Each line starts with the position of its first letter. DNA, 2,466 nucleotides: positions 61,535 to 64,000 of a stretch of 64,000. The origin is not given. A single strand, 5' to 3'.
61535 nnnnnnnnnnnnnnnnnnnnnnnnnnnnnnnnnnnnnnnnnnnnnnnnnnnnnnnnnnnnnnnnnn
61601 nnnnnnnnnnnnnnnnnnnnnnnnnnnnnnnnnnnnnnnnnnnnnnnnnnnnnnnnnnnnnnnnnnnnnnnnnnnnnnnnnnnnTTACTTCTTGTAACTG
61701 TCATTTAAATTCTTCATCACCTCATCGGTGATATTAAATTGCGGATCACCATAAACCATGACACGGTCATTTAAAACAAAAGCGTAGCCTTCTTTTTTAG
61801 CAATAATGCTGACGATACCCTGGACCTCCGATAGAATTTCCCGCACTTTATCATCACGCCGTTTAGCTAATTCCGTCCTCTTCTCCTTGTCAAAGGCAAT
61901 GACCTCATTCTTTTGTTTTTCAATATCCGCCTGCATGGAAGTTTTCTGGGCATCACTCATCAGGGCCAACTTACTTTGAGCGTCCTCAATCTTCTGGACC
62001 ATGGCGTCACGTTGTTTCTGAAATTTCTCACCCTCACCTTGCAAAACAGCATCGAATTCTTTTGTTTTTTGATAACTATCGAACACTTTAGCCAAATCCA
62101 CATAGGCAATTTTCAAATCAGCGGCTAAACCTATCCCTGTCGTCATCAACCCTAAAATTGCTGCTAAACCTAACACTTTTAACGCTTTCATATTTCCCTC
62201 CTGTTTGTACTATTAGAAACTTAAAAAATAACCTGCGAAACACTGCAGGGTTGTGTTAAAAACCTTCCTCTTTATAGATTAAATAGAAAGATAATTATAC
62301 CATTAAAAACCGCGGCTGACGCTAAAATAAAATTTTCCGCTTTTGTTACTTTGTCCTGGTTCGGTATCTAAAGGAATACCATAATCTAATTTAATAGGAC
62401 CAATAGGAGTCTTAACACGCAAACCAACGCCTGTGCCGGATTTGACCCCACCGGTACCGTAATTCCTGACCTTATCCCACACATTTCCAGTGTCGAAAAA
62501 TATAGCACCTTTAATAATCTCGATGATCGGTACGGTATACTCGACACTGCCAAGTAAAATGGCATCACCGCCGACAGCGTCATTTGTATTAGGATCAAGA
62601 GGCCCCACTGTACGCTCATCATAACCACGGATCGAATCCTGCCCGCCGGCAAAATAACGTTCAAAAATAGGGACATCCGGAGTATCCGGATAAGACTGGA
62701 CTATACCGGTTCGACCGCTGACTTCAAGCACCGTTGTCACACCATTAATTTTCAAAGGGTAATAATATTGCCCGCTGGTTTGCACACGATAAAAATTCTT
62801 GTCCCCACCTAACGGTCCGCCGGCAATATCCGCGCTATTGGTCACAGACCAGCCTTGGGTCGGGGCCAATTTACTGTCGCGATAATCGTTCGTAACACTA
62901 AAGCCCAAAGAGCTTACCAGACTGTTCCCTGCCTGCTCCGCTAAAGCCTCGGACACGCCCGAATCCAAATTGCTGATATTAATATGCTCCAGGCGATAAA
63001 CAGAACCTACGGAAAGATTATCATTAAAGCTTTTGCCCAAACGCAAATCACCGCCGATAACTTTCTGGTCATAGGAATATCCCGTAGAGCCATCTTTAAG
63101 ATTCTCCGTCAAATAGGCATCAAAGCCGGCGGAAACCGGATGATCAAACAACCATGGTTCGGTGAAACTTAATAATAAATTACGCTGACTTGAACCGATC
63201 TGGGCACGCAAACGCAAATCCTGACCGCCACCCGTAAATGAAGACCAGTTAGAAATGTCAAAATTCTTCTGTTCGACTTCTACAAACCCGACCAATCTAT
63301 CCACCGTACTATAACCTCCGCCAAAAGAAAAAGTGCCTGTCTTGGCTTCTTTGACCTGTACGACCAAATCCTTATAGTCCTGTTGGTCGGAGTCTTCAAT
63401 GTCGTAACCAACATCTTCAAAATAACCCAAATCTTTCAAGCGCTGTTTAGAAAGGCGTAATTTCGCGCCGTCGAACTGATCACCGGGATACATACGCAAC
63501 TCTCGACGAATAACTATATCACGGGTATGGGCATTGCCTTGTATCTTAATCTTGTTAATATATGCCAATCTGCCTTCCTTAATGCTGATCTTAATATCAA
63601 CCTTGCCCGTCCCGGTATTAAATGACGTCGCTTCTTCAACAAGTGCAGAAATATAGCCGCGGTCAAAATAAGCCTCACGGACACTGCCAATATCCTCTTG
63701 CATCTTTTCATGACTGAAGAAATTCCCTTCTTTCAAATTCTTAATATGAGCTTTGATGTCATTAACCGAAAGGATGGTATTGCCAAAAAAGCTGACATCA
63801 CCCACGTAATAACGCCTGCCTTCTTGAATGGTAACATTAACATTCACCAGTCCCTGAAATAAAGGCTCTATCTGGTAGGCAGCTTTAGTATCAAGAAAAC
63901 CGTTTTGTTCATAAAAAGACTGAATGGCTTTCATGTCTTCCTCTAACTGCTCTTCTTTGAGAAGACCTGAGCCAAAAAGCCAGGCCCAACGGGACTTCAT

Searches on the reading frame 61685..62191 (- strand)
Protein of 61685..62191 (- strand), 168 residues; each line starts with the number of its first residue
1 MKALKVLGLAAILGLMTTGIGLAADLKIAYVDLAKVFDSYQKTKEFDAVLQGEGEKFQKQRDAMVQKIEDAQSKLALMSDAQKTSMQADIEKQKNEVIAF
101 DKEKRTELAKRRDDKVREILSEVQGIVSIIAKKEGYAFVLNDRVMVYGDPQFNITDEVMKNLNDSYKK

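Call 84: search_protein_families(library=pfam, proteins=[window:61685-62191:-], max_evalue=0.01)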
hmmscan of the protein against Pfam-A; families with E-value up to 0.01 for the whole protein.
window:61685-62191:- (168 aa): 1 family
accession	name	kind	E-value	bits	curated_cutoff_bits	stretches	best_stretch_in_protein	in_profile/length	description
PF03938.19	OmpH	-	1.1e-23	84.5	32.4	1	27-162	1-141/141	Outer membrane protein (OmpH-like)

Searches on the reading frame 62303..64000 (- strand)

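Call 13: search_protein_families(library=pfam, proteins=[window:62303-64000:-], max_evalue=0.0001)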
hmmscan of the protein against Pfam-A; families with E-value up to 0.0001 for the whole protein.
window:62303-64000:- (565 aa): 4 families
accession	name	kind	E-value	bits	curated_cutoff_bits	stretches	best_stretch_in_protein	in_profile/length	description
PF01103.29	Omp85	-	1e-71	242.5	24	1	255-565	2-325/325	Omp85 superfamily domain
PF07244.20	POTRA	-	2.4e-37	127.9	21.3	3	147-218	2-78/79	Surface antigen variable number repeat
PF08479.16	POTRA_2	-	3.1e-05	24.2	24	0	68-138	5-73/76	POTRA domain, ShlB-type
PF08478.15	POTRA_1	-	9.6e-05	23.1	23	0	148-192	3-47/69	POTRA domain, FtsQ-type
